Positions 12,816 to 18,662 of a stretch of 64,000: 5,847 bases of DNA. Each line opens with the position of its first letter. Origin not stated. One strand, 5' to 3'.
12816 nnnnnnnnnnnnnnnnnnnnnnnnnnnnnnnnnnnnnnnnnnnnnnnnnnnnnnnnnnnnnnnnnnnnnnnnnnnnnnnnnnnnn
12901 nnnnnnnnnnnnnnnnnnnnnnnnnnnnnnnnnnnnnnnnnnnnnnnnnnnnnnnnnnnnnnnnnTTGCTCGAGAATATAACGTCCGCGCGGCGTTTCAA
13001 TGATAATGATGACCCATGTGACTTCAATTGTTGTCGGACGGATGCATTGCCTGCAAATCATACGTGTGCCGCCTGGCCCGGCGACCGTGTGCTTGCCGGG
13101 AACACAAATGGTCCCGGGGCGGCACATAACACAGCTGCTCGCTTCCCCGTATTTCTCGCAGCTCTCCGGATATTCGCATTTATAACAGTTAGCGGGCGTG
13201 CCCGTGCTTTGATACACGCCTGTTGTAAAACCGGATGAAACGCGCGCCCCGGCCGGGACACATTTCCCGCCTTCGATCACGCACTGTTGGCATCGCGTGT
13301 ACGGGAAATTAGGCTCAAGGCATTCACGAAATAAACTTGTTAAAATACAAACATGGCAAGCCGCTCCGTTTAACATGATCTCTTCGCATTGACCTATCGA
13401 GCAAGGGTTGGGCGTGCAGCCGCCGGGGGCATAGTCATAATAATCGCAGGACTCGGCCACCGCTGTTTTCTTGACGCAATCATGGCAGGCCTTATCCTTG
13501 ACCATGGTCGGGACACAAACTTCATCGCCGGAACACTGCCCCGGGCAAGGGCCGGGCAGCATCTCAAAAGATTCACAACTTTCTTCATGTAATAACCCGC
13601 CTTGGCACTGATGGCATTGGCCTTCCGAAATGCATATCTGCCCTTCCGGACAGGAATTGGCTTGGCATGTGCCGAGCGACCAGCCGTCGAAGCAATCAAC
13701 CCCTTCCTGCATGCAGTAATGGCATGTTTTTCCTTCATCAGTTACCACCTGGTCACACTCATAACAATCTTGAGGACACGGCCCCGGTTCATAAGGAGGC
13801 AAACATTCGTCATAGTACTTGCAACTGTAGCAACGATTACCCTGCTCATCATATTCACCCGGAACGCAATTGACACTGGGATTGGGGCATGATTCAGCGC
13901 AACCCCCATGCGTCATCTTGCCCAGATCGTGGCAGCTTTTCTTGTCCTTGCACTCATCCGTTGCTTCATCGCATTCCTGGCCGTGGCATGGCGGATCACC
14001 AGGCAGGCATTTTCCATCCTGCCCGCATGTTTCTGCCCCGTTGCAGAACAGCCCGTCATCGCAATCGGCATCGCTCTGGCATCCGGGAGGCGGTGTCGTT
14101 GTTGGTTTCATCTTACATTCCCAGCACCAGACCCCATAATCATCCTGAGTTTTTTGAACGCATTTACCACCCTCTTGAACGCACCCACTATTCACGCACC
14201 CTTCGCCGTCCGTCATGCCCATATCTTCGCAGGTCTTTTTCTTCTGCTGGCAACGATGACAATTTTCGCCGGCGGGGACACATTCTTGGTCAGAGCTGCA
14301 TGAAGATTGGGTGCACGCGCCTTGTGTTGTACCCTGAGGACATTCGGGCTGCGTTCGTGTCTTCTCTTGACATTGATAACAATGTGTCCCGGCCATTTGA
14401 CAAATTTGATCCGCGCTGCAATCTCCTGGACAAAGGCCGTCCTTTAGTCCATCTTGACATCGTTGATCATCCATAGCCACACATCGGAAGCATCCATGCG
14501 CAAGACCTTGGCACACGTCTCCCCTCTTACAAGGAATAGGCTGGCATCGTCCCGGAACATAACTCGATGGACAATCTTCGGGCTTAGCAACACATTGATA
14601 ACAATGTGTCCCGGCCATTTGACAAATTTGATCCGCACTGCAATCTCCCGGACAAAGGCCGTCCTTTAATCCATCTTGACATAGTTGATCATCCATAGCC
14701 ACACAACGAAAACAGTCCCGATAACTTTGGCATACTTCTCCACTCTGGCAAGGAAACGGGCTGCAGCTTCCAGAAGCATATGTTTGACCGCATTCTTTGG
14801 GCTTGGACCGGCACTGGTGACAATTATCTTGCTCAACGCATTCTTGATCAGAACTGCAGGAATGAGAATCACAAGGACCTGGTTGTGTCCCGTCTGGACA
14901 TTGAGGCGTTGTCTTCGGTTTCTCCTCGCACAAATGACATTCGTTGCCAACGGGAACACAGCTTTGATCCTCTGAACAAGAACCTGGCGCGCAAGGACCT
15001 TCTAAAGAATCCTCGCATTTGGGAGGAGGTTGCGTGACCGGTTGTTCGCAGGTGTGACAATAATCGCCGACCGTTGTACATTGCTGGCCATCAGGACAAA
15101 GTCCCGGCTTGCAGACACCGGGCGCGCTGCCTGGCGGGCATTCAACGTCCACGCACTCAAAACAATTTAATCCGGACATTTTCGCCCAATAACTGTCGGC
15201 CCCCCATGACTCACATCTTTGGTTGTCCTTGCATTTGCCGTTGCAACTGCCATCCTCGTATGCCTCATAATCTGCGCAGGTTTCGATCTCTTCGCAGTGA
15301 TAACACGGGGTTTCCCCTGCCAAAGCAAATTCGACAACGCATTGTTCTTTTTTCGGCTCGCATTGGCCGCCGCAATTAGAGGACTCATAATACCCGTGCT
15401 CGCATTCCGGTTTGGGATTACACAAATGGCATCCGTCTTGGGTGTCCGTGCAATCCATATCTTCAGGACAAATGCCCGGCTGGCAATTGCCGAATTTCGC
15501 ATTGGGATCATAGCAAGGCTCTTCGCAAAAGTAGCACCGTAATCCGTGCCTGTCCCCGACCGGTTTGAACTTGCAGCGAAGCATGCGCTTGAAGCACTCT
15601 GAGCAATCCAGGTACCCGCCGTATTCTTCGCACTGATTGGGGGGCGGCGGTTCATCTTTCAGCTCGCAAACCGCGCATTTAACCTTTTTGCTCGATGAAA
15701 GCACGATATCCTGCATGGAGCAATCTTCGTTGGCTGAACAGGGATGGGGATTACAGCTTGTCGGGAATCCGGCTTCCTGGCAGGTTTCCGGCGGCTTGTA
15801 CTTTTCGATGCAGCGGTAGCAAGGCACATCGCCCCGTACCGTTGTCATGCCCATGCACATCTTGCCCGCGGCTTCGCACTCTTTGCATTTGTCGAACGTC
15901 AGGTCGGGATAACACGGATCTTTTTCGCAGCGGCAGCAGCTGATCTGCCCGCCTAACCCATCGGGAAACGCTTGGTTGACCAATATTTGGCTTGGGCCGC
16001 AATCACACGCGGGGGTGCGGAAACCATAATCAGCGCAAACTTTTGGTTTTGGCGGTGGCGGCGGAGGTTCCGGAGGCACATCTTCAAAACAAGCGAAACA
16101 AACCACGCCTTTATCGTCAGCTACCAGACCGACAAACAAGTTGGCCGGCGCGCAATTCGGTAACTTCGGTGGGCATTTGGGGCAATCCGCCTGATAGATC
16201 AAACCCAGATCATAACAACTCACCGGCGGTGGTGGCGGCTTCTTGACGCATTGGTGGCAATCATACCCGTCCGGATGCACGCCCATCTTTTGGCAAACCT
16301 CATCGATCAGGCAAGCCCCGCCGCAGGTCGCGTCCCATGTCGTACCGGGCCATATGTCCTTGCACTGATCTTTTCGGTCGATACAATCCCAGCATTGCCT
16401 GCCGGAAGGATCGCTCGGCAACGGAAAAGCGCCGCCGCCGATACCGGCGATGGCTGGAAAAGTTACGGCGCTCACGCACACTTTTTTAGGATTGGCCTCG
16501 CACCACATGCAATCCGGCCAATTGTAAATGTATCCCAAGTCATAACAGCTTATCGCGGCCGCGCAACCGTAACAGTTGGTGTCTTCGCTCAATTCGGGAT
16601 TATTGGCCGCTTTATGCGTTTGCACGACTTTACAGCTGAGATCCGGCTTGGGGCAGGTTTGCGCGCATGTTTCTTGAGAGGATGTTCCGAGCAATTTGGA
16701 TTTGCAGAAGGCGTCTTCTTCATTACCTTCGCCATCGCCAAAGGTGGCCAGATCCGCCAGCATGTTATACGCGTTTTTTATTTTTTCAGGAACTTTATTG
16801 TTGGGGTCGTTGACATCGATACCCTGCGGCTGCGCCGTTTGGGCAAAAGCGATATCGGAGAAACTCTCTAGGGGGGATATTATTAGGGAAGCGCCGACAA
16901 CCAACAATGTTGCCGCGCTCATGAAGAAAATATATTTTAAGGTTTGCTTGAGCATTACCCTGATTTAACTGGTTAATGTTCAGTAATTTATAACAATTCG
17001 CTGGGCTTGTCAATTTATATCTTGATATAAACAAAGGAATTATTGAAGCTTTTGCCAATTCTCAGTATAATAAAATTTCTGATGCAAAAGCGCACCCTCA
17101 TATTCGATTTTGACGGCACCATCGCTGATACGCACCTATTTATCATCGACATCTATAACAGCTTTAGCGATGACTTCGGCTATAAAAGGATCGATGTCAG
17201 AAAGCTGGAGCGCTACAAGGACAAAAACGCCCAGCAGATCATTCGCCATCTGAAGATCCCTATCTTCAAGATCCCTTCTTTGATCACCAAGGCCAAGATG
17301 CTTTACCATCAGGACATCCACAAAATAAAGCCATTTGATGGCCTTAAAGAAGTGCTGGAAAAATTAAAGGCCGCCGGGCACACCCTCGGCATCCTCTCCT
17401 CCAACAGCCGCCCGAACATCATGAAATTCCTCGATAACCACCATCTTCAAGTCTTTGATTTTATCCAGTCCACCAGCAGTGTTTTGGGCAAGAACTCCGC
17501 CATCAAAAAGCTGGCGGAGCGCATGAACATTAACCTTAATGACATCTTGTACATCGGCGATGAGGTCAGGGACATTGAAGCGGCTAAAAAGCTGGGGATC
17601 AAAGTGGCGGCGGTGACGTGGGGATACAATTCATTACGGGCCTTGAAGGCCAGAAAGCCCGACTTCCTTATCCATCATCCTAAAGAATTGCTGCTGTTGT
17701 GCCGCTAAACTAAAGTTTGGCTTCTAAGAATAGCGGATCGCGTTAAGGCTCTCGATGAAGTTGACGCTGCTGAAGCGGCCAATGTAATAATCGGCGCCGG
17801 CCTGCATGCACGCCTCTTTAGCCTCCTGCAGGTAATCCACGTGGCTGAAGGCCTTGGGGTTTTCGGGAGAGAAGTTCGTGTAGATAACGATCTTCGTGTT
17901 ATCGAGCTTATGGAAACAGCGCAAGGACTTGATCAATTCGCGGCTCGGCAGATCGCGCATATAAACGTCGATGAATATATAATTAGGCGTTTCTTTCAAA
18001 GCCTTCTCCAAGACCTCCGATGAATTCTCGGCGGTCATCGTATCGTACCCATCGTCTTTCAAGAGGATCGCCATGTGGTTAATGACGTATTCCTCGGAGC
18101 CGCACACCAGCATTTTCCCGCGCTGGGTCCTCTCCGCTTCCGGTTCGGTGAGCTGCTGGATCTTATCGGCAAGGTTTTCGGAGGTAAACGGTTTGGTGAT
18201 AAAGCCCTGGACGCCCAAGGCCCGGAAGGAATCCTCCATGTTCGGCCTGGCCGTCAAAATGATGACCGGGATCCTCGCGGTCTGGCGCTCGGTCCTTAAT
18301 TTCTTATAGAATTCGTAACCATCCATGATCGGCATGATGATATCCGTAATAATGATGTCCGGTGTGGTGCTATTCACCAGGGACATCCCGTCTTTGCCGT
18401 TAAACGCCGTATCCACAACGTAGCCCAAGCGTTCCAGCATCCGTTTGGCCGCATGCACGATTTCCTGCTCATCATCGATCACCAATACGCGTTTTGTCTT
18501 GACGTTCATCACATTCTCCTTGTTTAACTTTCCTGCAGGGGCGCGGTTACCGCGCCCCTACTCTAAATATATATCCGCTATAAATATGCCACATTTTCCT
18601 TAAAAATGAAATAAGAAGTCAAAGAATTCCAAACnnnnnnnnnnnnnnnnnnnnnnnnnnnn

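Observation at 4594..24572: Six GT-C-fold membrane glycosyltransferases with TPR domains bracket the giant Cys-rich protein: candidate protein O-glycosylation system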

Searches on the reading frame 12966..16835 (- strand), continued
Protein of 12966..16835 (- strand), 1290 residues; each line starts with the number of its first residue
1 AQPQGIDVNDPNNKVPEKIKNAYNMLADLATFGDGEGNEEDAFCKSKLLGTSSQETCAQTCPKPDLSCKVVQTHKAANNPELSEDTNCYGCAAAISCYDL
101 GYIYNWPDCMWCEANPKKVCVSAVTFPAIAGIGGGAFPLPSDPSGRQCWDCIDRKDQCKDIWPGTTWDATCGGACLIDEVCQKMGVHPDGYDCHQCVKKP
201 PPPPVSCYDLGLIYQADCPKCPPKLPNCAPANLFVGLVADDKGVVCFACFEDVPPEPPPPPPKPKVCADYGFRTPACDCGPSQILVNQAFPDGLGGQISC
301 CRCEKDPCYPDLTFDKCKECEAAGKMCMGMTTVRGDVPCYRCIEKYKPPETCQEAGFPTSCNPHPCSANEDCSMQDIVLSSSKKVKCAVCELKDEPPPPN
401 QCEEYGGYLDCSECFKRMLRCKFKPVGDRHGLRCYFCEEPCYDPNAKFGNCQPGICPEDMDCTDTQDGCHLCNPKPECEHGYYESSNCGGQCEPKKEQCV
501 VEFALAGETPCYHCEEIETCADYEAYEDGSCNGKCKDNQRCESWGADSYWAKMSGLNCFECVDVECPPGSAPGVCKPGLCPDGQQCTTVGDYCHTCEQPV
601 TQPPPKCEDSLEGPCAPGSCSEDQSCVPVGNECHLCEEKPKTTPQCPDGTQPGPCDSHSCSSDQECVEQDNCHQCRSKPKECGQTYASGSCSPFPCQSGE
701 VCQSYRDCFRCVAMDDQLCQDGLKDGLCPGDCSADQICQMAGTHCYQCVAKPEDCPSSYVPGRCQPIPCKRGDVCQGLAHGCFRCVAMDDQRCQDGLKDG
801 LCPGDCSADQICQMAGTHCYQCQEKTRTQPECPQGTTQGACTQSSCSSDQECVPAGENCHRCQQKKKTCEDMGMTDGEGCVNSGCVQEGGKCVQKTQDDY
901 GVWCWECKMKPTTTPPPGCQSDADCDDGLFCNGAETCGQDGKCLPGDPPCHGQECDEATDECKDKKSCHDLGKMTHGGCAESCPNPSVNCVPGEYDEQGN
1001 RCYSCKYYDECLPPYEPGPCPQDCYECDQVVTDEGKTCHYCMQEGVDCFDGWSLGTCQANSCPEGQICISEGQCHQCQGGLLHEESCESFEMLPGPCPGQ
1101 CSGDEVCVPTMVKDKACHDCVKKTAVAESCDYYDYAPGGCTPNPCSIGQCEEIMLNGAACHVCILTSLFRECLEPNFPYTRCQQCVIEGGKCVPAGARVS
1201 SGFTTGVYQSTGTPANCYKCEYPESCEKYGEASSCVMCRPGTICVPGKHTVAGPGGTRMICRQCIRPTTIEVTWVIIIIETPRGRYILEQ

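Call 79: find_encoding_contigs(protein=P0137, flank=10000, max_places=2)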
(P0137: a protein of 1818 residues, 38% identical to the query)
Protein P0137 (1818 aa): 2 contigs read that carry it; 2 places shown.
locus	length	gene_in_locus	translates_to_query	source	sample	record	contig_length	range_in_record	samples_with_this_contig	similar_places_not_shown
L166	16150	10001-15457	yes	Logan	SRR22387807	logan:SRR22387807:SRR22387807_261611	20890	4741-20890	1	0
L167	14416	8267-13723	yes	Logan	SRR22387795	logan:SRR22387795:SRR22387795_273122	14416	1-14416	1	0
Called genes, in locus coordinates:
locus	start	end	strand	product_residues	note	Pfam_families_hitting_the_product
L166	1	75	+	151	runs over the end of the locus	PF02502:LacAB_rpiB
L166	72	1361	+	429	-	PF00464:SHMT, PF00155:Aminotran_1_2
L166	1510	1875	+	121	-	PF03477:ATP-cone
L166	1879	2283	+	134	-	PF02577:BFN_dom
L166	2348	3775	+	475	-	PF01743:PolyA_pol, PF12627:PolyA_pol_RNAbd, PF01966:HD, PF13735:tRNA_NucTran2_2 (weak)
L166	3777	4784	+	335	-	PF08240:ADH_N, PF01262:AlaDh_PNT_C, PF00107:ADH_zinc_N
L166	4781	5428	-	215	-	-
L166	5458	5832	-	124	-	PF07238:PilZ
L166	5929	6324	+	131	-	-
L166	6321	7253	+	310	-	PF01661:Macro, PF00293:NUDIX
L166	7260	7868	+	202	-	-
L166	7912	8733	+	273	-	-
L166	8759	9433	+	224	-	PF11249:DUF3047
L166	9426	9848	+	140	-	-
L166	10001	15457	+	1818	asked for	PF00082:Peptidase_S8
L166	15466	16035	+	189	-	PF04264:YceI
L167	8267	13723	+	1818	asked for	PF00082:Peptidase_S8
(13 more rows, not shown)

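Call 80: find_encoding_contigs(protein=P0131, flank=10000, max_places=2)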
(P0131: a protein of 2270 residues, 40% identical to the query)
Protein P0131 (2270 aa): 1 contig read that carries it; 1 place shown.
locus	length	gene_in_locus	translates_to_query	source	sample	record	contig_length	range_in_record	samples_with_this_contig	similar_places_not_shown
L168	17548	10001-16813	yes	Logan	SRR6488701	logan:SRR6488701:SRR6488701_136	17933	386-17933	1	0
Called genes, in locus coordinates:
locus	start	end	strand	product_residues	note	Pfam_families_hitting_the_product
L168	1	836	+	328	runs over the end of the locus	PF01300:Sua5_yciO_yrdC, PF01451:LMWPc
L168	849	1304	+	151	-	PF02502:LacAB_rpiB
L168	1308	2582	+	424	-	PF00464:SHMT, PF00155:Aminotran_1_2, PF01212:Beta_elim_lyase (faint)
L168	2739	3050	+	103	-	PF03477:ATP-cone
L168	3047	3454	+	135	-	PF02577:BFN_dom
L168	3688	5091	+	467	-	PF01743:PolyA_pol, PF12627:PolyA_pol_RNAbd, PF01966:HD, PF13735:tRNA_NucTran2_2 (weak)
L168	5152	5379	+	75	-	-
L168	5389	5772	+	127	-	PF02661:Fic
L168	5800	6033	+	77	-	-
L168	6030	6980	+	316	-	PF01661:Macro, PF00293:NUDIX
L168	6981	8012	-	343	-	PF01757:Acyl_transf_3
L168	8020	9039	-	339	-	-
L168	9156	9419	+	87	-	-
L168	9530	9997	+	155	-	PF07661:MORN_2 (faint)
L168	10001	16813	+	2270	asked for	PF00082:Peptidase_S8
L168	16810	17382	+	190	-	PF04264:YceI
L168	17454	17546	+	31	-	?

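Call 86: search_protein_families(library=ncbifam, proteins=[L164:19090-20664:+, L164:20661-22229:+, L002:21642-22859:+, L002:7815-9252:-], max_evalue=0.001)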
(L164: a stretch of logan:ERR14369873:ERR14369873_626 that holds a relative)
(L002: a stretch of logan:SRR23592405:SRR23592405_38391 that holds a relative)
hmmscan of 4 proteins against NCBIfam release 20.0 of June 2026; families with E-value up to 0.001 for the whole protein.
L164:19090-20664:+ (524 aa): 0 families

L164:20661-22229:+ (522 aa): 0 families

L002:21642-22859:+ (405 aa): 0 families

L002:7815-9252:- (479 aa): 0 families

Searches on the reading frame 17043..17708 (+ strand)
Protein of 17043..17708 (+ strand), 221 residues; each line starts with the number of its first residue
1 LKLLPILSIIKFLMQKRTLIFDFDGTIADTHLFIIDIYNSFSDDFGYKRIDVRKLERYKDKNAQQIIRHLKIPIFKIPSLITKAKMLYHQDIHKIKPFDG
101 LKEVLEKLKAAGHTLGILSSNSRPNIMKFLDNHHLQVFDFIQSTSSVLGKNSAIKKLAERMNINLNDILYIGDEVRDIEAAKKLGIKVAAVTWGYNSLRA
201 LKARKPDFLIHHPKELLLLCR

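Call 3: search_protein_families(library=pfam, proteins=[window:17043-17708:+], max_evalue=0.01)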
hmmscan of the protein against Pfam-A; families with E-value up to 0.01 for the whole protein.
window:17043-17708:+ (221 aa): 6 families
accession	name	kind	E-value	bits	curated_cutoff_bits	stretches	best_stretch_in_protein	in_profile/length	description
PF13419.12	HAD_2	-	3.3e-40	138.5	23.8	1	19-191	1-178/178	Haloacid dehalogenase-like hydrolase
PF00702.32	Hydrolase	-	4.5e-20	73.3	26.4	1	17-185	2-191/191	haloacid dehalogenase-like hydrolase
PF12710.13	HAD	-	8.3e-10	39.8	27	1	20-182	2-189/189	haloacid dehalogenase-like hydrolase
PF13242.12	Hydrolase_like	-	4.7e-08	33.3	22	1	152-212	6-71/75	HAD-hyrolase-like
PF08282.18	Hydrolase_3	-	7.5e-07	29.6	20.9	1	148-189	186-227/255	haloacid dehalogenase-like hydrolase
PF12689.13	Acid_PPase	-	0.0004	20.7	27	1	94-195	43-154/169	Acid Phosphatase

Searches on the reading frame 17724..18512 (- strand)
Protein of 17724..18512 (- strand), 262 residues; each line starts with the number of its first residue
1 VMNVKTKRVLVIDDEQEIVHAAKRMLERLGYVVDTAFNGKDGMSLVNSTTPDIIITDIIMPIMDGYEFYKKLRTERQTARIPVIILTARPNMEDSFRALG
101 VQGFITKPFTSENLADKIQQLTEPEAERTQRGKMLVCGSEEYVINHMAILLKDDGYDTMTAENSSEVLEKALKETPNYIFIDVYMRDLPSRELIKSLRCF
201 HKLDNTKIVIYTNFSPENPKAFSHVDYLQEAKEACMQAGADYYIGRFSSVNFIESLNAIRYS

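Call 3: search_protein_families(library=pfam, proteins=[window:17724-18512:-], max_evalue=0.01)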
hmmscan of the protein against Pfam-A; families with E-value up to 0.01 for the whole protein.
window:17724-18512:- (262 aa): 2 families
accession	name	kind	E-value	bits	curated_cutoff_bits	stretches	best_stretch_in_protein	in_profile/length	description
PF00072.30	Response_reg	-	8.7e-36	122.9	30.2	2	9-118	1-110/111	Response regulator receiver domain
PF23198.2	PDE8A_N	-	3.8e-07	30.6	29.6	1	133-218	12-98/147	PDE8A-like, N-terminal domain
